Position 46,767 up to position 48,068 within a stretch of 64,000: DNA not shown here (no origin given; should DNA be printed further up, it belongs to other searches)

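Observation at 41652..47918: Cryptic six-gene catabolic operon: TIM-barrel isomerase, SDR, Gfo/Idh/MocA, class-III aminotransferase, M20 deacylase and a URO-D-family protein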

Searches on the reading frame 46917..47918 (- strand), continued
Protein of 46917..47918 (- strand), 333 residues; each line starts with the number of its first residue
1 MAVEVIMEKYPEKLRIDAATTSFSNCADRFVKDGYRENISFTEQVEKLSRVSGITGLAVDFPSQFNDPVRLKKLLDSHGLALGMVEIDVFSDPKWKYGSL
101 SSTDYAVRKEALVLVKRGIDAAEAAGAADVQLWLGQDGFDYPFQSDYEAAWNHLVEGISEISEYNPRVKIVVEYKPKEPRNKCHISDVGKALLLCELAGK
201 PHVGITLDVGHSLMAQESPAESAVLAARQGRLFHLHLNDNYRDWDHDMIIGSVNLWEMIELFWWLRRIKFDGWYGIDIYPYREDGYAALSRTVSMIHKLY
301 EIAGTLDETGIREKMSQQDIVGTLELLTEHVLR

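Call 21: find_related_loci(query=A1, collection=genome_contigs, flank=10000)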
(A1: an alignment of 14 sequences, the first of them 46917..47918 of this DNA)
Query A1 (333 aa) in genome_contigs; peptide patterns used: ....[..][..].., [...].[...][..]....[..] (x = any residue, [..] = any of these).
599 stretches matched a pattern (row limit reached: there are more); 575 encode a relative of the query (tblastn E <= 1e-3); the best 80 are kept; 80 distinct loci.
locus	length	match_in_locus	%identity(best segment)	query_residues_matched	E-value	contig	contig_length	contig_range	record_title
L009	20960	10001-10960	62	14-333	2e-136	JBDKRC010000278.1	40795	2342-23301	MAG: Armatimonadia bacterium isolate 5_bin.152 c_000001796131, whole genome shotgun sequence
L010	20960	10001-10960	61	14-333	4e-136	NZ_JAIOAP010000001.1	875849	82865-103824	Cohnella silvisoli strain NL03-T5 NODE_1_length_875849_cov_24.211042, whole genome shotgun sequence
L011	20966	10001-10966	57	12-333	2e-133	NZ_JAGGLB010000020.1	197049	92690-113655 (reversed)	Paenibacillus eucommiae strain DSM 26048 Ga0454136_20, whole genome shotgun sequence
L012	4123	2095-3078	60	6-333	1e-130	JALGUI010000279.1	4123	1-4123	MAG: Candidatus Zipacnadia bacterium isolate Meg22_1214_Bin_164 Meg22_1214_Bin_164_scaffold_90587, whole genome shotgun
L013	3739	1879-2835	48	13-329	3e-111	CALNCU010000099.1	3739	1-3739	MAG TPA_asm: uncultured Armatimonadetes bacterium isolate SRR1561993_bin.101_CONCOCT_v1.1_MAG genome assembly, contig: E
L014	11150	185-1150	47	12-333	4e-106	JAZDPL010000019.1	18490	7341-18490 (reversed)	MAG: Candidatus Omnitrophota bacterium isolate MEGAHIT-group-0.834 k141_6551593, whole genome shotgun sequence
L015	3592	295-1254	46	14-333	3e-106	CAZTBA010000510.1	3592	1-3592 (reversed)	MAG TPA_asm: uncultured bacterium isolate SRP323688_co1_241 genome assembly, contig: NODE_34109_length_3592_cov_5.064744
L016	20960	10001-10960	43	14-333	1e-100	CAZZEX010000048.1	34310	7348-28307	MAG TPA_asm: uncultured Anaerolineales bacterium isolate SRP214966_co5_324 genome assembly, contig: NODE_756_length_3431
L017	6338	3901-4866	45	13-332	1e-99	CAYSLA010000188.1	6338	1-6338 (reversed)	MAG TPA_asm: uncultured bacterium isolate SRP098346_co1_397 genome assembly, contig: NODE_17631_length_6338_cov_11.94938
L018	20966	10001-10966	45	13-332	2e-97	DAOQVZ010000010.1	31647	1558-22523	MAG TPA_asm: bacterium isolate AMR_MDS_1075 NODE_1655_length_31647_cov_4.580052, whole genome shotgun sequence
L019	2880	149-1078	45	12-321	5e-98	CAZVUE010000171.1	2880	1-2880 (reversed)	MAG TPA_asm: uncultured bacterium isolate binchicken_co387_542 genome assembly, contig: NODE_51301_length_2880_cov_7.321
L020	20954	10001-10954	46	16-332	3e-95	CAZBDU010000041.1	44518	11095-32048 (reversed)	MAG TPA_asm: uncultured Spirochaetaceae bacterium isolate binchicken_co178_265 genome assembly, contig: NODE_1356_length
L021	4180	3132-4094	45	13-333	1e-95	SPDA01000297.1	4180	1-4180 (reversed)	MAG: Spirochaetales bacterium isolate das_tool.metabat2.70 k141_90584, whole genome shotgun sequence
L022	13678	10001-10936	45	12-323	1e-94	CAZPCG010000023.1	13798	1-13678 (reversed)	MAG TPA_asm: uncultured Spirochaetota bacterium isolate binchicken_co395_73 genome assembly, contig: NODE_1145_length_13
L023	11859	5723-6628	46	14-315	3e-94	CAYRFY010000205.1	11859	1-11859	MAG TPA_asm: uncultured Armatimonadia bacterium isolate binchicken_co39_10 genome assembly, contig: NODE_12910_length_11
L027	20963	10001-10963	45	13-331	2e-92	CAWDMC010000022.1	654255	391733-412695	MAG: uncultured Acidobacteriota bacterium isolate MFD04944.bin.1.7 genome assembly, contig: contig_9824, whole genome sh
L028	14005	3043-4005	43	13-333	4e-92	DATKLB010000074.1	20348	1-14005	MAG TPA_asm: Spirochaetia bacterium isolate SMAG_U14674 k141_4160431, whole genome shotgun sequence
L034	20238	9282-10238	43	9-327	1e-90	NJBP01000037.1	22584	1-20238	MAG: Candidatus Aerophobetes bacterium Ae_b3b 1690, whole genome shotgun sequence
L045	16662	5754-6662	44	14-317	6e-84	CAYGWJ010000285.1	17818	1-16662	MAG TPA_asm: uncultured Anaerolineae bacterium isolate ERP119294_co2_411 genome assembly, contig: k141_2539116, whole ge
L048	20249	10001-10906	42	23-324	4e-83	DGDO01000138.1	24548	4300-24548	MAG TPA_asm: Candidatus Atribacteria bacterium UBA3950 UBA3950_contig_10270, whole genome shotgun sequence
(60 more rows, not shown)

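Call 29: search_protein_families(library=ncbifam, proteins=[L007:13123-14592:+, L028:9612-10811:+, L009:9082-9849:-, L045:11487-12845:+, L027:4248-5168:-, L027:3133-4242:-, L034:13466-15829:+, L048:14291-15307:+, L010:10976-11749:+, L007:10994-12325:+], max_evalue=0.00001)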
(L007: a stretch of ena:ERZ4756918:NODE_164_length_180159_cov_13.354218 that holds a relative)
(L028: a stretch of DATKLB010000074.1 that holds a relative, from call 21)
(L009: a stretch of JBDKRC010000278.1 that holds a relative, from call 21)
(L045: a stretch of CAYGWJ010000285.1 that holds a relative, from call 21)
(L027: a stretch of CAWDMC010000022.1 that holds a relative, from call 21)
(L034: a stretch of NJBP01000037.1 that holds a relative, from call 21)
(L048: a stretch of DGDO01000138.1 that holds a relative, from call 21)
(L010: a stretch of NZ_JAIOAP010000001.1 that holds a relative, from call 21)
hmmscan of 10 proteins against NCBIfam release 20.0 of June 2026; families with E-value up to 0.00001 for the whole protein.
L007:13123-14592:+ (489 aa): 8 families
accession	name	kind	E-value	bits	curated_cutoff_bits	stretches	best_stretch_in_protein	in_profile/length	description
TIGR02627.1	rhamnulo_kin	equivalog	4e-92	309.1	527.95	1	8-464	1-453/454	rhamnulokinase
NF007925.0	PRK10640.1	equivalog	2.4e-87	293.4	639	1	6-473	5-468/489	rhamnulokinase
TIGR02628.1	fuculo_kin_coli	equivalog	3.7e-30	105.3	470.9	1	75-269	73-268/465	L-fuculokinase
TIGR01312.1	XylB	equivalog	1.5e-21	76.5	380.25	1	9-436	2-426/481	xylulokinase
NF008187.0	PRK10939.1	equivalog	7.7e-14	51.2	528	1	6-244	5-247/521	autoinducer-2 kinase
TIGR01311.1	glycerol_kin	equivalog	2.9e-12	45.7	590.35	1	163-448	166-450/496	glycerol kinase GlpK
NF000756.0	PRK00047.1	subfamily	7.1e-12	44.4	498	1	169-440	178-444/502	glycerol kinase GlpK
TIGR01314.1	gntK_FGGY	equivalog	5.8e-10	38.3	648.55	1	88-220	84-216/505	gluconokinase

L028:9612-10811:+ (399 aa): 6 families
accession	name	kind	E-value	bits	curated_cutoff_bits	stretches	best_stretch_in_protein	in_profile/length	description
NF007095.0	PRK09549.1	equivalog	9.4e-67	225.3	409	1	89-396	67-375/407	2,3-diketo-5-methylthiopentyl-1-phosphate enolase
TIGR03332.1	salvage_mtnW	equivalog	5.1e-51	173.6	513.6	1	94-382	77-366/407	2,3-diketo-5-methylthiopentyl-1-phosphate enolase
TIGR03326.1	rubisco_III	equivalog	2e-42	145.5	497.45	1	74-386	58-389/426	type III ribulose-bisphosphate carboxylase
NF003252.0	PRK04208.1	subfamily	9.5e-40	136.5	438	1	87-381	87-402/468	ribulose-bisphosphate carboxylase large subunit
NF042437.1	OxoIsoapPDcar_OiaX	equivalog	8.2e-20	71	700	1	90-381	74-370/412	3-oxo-isoapionate-4-phosphate decarboxylase OiaX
NF010002.0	PRK13475.1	equivalog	9.5e-19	67.4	489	1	103-235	99-237/459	ribulose-bisphosphate carboxylase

L009:9082-9849:- (255 aa): 17 families
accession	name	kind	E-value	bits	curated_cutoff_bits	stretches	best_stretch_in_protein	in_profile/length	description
TIGR02325.1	C_P_lyase_phnF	equivalog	6.3e-36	124.1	156.8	1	26-249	13-236/238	phosphonate metabolism transcriptional regulator PhnF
TIGR03337.1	phnR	equivalog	3.2e-33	115.4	296.75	1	30-249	10-228/231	phosphonate utilization transcriptional regulator PhnR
NF041547.1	GntR_LSA1692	equivalog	4e-33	115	275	1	32-250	12-229/233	GntR family transcriptional regulator, LSA1692 subfamily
TIGR02018.2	his_ut_repres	equivalog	1.9e-32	112.5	220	1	25-250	3-225/226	histidine utilization transcriptional repressor HutC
NF008491.0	PRK11402.1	subfamily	6.3e-30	104.5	269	1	10-247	3-236/243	GntR family transcriptional regulator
TIGR02404.1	trehalos_R_Bsub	equivalog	2.6e-27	96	211.95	1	24-246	3-226/233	trehalose operon repressor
NF007292.0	PRK09764.1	equivalog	9.1e-26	90.5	281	1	18-247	5-230/240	GntR family transcriptional regulator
NF007486.0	PRK10079.1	equivalog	8.5e-22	78.1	363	1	45-247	34-237/241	phosphonate metabolism transcriptional regulator PhnF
NF011575.0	PRK14999.1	equivalog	4.1e-19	68.8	424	1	12-253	6-241/241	histidine utilization repressor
NF052441.1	TransRegRv0792c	equivalog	3.1e-16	59.4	400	1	21-251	19-246/260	Rv0792c family HTH-type transcriptional regulator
NF052282.1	PLP_TF_PdxR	equivalog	5.7e-10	38.8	320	1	24-93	4-72/448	MocR-like pyridoxine biosynthesis transcription factor PdxR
TIGR03338.1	phnR_burk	equivalog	3.7e-08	33.2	271.5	1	48-89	36-77/212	phosphonate utilization associated transcriptional regulator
NF052286.1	ecto_TF_EhuR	exception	1.7e-07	30.2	480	1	18-92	11-81/458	MocR-like ectoine utilization transcription factor EhuR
NF007001.0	PRK09464.1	equivalog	6e-07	29.3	330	1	45-89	33-77/254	pyruvate dehydrogenase complex transcriptional repressor PdhR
NF052290.2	MocR_like_YczR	exception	1.2e-06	27.5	487.4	1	15-92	17-89/458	MocR-like transcription factor YczR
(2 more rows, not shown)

L045:11487-12845:+ (452 aa): 11 families
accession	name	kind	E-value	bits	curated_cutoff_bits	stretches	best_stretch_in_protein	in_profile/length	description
TIGR01349.1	PDHac_trf_mito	equivalog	8.9e-98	328.3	445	3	163-451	143-436/437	pyruvate dehydrogenase complex dihydrolipoamide acetyltransferase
NF008814.0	PRK11854.1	equivalog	2.5e-97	326.8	722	2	160-445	331-630/637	pyruvate dehydrogenase complex dihydrolipoyllysine-residue acetyltransferase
NF004309.0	PRK05704.1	equivalog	1.5e-89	301.2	449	2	163-450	115-404/408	2-oxoglutarate dehydrogenase complex dihydrolipoyllysine-residue succinyltransferase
TIGR01348.1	PDHac_trf_long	equivalog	3.5e-85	286.7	552.1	2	163-450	286-585/587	dihydrolipoyllysine-residue acetyltransferase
TIGR01347.1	sucB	equivalog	5.1e-82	276.2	378.65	2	157-450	107-400/404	dihydrolipoyllysine-residue succinyltransferase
TIGR02927.1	SucB_Actino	equivalog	2e-78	264.6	423.45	2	159-445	264-569/579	2-oxoglutarate dehydrogenase, E2 component, dihydrolipoamide succinyltransferase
NF011416.0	PRK14843.1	equivalog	1.1e-62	212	429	1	116-448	5-343/347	dihydrolipoamide acetyltransferase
NF008815.0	PRK11857.1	equivalog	1.3e-56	192.3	378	1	162-450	5-305/308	dihydrolipoamide acetyltransferase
NF008907.0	PRK12270.1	equivalog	6.5e-23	80.5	878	1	198-444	97-361/1241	multifunctional oxoglutarate decarboxylase/oxoglutarate dehydrogenase thiamine pyrophosphate-binding subunit/dihydrolipoyllysine-residue suc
NF011457.0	PRK14875.1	equivalog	6e-22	78.1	307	1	1-156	2-126/372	acetoin dehydrogenase dihydrolipoyllysine-residue acetyltransferase subunit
NF008854.0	PRK11892.1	equivalog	5e-17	61.7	454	1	1-106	1-107/464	pyruvate dehydrogenase complex E1 component subunit beta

L027:4248-5168:- (306 aa): 3 families
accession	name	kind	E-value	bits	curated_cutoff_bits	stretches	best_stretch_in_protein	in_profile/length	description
TIGR03182.1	PDH_E1_alph_y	equivalog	1.2e-108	362.8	393.85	1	6-306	4-304/315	pyruvate dehydrogenase (acetyl-transferring) E1 component subunit alpha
TIGR03181.1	PDH_E1_alph_x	equivalog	3e-68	230.2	411.35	1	7-305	27-316/341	pyruvate dehydrogenase (acetyl-transferring) E1 component subunit alpha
NF004559.0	PRK05899.2-5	equivalog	2.3e-08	32.8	488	1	110-245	124-257/627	transketolase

L027:3133-4242:- (369 aa): 7 families
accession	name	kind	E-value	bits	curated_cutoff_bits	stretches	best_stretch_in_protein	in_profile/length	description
NF008854.0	PRK11892.1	equivalog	6.1e-112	374.6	454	1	23-367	133-462/464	pyruvate dehydrogenase complex E1 component subunit beta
NF006667.0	PRK09212.1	subfamily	2e-109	365.4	321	1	32-367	4-323/327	pyruvate dehydrogenase complex E1 component subunit beta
NF004559.0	PRK05899.2-5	equivalog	6.3e-22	77.5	488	1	30-367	316-624/627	transketolase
TIGR00204.1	dxs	equivalog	1e-20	73.8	465.95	1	79-345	352-591/616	1-deoxy-D-xylulose-5-phosphate synthase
NF003933.0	PRK05444.2-2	equivalog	3.7e-14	52.2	395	1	73-365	330-603/606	1-deoxy-D-xylulose-5-phosphate synthase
NF004556.0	PRK05899.2-2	equivalog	6.4e-13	47.8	575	1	226-325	500-598/639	transketolase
NF008968.0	PRK12315.1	subfamily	6.6e-13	47.8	510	1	31-337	278-554/582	1-deoxy-D-xylulose-5-phosphate synthase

L034:13466-15829:+ (787 aa): 11 families
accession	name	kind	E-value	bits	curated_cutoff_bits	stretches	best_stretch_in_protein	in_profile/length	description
NF006667.0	PRK09212.1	subfamily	1.7e-102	342.7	321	1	460-786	4-323/327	pyruvate dehydrogenase complex E1 component subunit beta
NF008854.0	PRK11892.1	equivalog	4.3e-101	338.9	454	1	398-785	80-461/464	pyruvate dehydrogenase complex E1 component subunit beta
TIGR03182.1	PDH_E1_alph_y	equivalog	2.6e-70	236.8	393.85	2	171-426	78-312/315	pyruvate dehydrogenase (acetyl-transferring) E1 component subunit alpha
TIGR03181.1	PDH_E1_alph_x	equivalog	2e-44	151.9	411.35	2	197-429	116-328/341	pyruvate dehydrogenase (acetyl-transferring) E1 component subunit alpha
TIGR00204.1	dxs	equivalog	2e-21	76.1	465.95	1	461-743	311-573/616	1-deoxy-D-xylulose-5-phosphate synthase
NF004559.0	PRK05899.2-5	equivalog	2.8e-19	68.8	488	1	507-761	360-598/627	transketolase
NF006914.0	PRK09404.1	equivalog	4.9e-14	51.5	764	1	222-421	337-515/919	2-oxoglutarate dehydrogenase E1 component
TIGR00239.1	2oxo_dh_E1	equivalog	2.9e-12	45.3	770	1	222-440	342-545/931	2-oxoglutarate dehydrogenase E1 component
NF003933.0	PRK05444.2-2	equivalog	5.4e-12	45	395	1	507-759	335-576/606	1-deoxy-D-xylulose-5-phosphate synthase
NF008907.0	PRK12270.1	equivalog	7.9e-10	37.1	878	1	225-427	660-842/1241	multifunctional oxoglutarate decarboxylase/oxoglutarate dehydrogenase thiamine pyrophosphate-binding subunit/dihydrolipoyllysine-residue suc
NF008968.0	PRK12315.1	subfamily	1.9e-07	29.8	510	0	507-735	321-533/582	1-deoxy-D-xylulose-5-phosphate synthase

L048:14291-15307:+ (338 aa): 0 families

L010:10976-11749:+ (257 aa): 0 families

L007:10994-12325:+ (443 aa): 69 families (the best 25 are shown)
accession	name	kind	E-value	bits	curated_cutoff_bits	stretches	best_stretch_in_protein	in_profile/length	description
NF004426.0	PRK05769.1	equivalog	3.9e-72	243.4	552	1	19-436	24-435/441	acetyl ornithine aminotransferase family protein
NF005993.0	PRK08117.1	subfamily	1.8e-71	241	574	1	35-438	29-427/433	aspartate aminotransferase family protein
NF006228.0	PRK08360.1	equivalog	9.3e-69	232.1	608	1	34-441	26-427/443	aspartate aminotransferase family protein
NF005447.0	PRK07036.1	equivalog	3.1e-66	224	618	1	30-441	34-455/468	aminotransferase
NF049939.1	HyAminethphonNHLyPbfA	equivalog_domain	9.8e-66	222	525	1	34-438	46-439/442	(R)-1-hydroxy-2-aminoethylphosphonate ammonia-lyase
NF005102.0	PRK06541.1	equivalog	3.5e-65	220.3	574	1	31-441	34-456/460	aspartate aminotransferase family protein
NF005683.0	PRK07481.1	subfamily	4.1e-64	217.2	575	1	34-438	31-447/453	hypothetical protein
TIGR00508.1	bioA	equivalog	1.4e-60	205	405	1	35-435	17-415/419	adenosylmethionine--8-amino-7-oxononanoate transaminase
NF005375.0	PRK06917.1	equivalog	1.9e-60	204.9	535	1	33-439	16-437/448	aspartate aminotransferase family protein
NF045634.1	LeuMetRace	equivalog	4e-59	200.5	800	1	34-441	26-427/432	leucine/methionine racemase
NF006368.0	PRK08593.1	equivalog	5.1e-59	200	570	1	34-438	29-429/448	aspartate aminotransferase family protein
NF004755.0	PRK06082.1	equivalog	4.7e-58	196.7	467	1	34-438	57-449/459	aspartate aminotransferase family protein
NF004718.0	PRK06062.1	subfamily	1.9e-57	194.8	472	1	33-437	40-445/454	hypothetical protein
TIGR00707.1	argD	subfamily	2.8e-57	194.3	410.05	2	210-437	162-379/381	acetylornithine/succinylornithine family transaminase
NF004625.0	PRK05965.1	subfamily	3.9e-57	194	729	1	29-442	26-449/460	hypothetical protein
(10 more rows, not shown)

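Call 40: search_solved_structures(query=L007:10994-12325:+, max_evalue=1e-50)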
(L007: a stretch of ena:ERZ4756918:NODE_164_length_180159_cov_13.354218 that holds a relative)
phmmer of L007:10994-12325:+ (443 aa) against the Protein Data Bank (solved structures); distinct sequences matched with E-value up to 1e-50: 1.
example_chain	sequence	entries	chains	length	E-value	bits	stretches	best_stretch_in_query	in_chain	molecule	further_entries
6s54_A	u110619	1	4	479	2e-53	184.9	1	34-434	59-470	Aspartate aminotransferase family protein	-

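Call 63: find_encoding_contigs(protein=P0001, flank=10000, max_places=2)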
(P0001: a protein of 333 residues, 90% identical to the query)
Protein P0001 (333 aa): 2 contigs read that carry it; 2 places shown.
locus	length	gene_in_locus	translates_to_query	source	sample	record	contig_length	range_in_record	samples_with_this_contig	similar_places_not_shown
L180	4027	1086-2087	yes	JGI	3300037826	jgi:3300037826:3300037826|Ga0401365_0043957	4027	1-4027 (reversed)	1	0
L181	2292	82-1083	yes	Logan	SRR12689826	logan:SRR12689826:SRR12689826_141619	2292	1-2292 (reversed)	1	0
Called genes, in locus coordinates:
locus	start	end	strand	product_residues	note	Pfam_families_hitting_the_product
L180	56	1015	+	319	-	PF12833:HTH_18, PF00165:HTH_AraC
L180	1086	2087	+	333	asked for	PF01261:AP_endonuc_2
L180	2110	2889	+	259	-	PF00106:adh_short, PF01370:Epimerase (weak), PF08659:KR, PF23441:SDR (weak), PF13561:adh_short_C2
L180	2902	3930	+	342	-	PF01408:GFO_IDH_MocA, PF02894:GFO_IDH_MocA_C, PF22725:GFO_IDH_MocA_C3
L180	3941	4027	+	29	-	?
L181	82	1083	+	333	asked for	PF01261:AP_endonuc_2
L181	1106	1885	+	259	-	PF00106:adh_short, PF01370:Epimerase (weak), PF08659:KR, PF23441:SDR (weak), PF13561:adh_short_C2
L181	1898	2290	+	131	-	?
